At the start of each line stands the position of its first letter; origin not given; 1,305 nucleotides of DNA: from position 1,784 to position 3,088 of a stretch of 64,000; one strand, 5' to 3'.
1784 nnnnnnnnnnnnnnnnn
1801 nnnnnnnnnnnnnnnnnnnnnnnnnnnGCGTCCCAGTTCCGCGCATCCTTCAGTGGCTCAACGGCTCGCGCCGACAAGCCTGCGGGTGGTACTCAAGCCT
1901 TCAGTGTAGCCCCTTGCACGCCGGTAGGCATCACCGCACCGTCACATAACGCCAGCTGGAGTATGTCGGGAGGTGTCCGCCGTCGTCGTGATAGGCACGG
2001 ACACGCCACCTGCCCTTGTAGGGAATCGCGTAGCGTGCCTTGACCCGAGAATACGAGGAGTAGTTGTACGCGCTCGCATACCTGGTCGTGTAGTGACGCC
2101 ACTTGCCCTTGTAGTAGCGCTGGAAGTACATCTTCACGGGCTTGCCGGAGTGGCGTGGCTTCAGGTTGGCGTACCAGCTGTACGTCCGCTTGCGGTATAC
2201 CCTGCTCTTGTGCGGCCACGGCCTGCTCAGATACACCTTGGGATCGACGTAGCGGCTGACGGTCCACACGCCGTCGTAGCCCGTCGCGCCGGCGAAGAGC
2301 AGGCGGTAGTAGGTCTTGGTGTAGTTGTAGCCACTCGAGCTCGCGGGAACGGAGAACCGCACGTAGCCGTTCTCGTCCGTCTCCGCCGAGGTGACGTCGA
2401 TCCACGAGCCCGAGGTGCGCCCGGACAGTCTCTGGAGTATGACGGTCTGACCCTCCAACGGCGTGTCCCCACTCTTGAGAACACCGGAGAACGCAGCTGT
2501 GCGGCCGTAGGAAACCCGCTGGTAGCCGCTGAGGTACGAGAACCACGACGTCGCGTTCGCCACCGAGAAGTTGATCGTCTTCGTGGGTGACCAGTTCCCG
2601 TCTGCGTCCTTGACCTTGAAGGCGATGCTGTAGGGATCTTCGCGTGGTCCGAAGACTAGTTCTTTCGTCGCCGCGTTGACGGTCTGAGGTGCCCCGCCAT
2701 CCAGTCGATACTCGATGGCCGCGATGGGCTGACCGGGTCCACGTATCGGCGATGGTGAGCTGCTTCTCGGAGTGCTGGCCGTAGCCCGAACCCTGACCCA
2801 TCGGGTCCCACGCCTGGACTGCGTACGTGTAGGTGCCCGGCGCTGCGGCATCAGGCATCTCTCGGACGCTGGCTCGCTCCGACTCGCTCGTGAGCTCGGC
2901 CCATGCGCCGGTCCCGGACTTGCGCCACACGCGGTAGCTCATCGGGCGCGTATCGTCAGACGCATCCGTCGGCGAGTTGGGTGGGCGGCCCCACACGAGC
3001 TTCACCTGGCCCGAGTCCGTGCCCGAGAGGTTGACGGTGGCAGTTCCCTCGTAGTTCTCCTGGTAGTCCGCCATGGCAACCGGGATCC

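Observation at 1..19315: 19-kb single-strand supercluster: cytochrome b, 5 multihaem cytochromes, a Tat [NiFe]-hydrogenase and NHL/TPR/FN3/FG-GAP envelope proteins; candidate H2-linked extracellular or cell-wall-spanning electron conduit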

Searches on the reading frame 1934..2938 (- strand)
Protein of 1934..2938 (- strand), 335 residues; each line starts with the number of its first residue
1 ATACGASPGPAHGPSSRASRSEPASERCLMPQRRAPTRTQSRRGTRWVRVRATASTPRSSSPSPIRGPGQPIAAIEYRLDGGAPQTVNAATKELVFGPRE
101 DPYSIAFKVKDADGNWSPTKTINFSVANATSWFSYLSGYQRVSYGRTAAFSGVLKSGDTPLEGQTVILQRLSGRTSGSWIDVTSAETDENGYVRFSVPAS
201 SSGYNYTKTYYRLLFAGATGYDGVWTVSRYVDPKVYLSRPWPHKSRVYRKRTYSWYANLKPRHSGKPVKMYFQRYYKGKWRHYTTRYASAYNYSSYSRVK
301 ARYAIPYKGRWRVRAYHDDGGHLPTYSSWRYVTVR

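Call 68: search_protein_families(library=pfam, proteins=[window:1934-2938:-], max_evalue=0.01)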
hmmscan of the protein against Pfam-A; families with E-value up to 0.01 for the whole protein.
window:1934-2938:- (335 aa): 1 family
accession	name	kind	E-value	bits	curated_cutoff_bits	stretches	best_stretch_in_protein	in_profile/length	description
PF02369.22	Big_1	-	0.00035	21.1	34.9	0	104-129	20-45/93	Bacterial Ig-like domain (group 1)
